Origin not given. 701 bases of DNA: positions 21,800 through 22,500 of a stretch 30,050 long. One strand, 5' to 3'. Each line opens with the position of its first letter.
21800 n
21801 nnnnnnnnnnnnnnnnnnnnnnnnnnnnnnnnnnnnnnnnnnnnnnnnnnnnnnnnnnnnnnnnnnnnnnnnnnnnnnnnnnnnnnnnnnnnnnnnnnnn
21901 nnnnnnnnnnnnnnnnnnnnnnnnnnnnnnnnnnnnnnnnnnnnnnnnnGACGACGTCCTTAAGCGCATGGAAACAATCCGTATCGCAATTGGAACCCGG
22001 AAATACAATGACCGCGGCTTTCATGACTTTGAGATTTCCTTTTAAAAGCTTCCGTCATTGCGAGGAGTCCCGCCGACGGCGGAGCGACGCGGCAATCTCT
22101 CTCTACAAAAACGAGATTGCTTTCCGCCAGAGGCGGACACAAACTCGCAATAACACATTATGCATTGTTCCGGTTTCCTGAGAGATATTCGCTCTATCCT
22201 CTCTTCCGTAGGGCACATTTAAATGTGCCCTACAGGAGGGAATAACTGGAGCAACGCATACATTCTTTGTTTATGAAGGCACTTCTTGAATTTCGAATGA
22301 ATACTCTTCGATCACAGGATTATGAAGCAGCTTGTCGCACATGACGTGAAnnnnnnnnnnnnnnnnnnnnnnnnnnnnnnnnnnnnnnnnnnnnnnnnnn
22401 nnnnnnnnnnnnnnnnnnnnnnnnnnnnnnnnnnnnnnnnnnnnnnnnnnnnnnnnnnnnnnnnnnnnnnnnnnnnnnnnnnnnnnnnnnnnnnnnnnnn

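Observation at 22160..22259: MITE copy 2 lies inverted within the purQ-purS spacer, 11 bp from the purS stop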

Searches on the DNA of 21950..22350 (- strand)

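Call 26: search_rna_families(source=window, start=21950, end=22350, threshold=evalue, max_evalue=10)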
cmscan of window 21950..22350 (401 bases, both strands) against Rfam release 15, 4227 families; matches with E-value up to 10: 5.
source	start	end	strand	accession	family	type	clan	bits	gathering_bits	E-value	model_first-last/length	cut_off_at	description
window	22192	22244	-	RF03520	mir-3059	Gene; miRNA;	-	24.5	88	0.012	1-59/59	no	mir-3059 microRNA precursor family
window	22203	22238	+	RF04240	mir-4716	Gene; miRNA;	-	17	76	0.92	1-84/84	no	mir-4716 microRNA precursor family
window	22202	22242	+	RF03919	mir-1540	Gene; miRNA;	-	16.2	90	1.4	1-59/59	no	mir-1540 microRNA precursor family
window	22198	22242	+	RF04095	MIR9746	Gene; miRNA;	-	16.2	79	2.5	1-110/110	no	MIR9746 microRNA precursor family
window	22048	22086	-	RF01371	CRISPR-DR58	Gene; CRISPR;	-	13.8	38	9.7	1-37/37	no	CRISPR RNA direct repeat element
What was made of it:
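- On Known structured RNA (riboswitch, leader, sRNA) in Rfam 15: A permissive scan of 21950-22350 gave only sub-threshold miRNA and CRISPR noise (call 26).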

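Call 49: search_dna_similar(query=window:22025-22270:-, collection=plasmids, mode=distant, max_evalue=0.001, max_rows=10)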
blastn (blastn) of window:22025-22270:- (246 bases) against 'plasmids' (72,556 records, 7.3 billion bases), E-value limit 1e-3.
No match.
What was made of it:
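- Closest known: Correia / NEMIS elements of Neisseria. Different: None of these features is seen here, and there is no sequence similarity (call 26 found no RNA family; call 49 found no similar plasmid DNA).
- Tried and rejected: Plasmid collection. blastn found no match (call 49).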
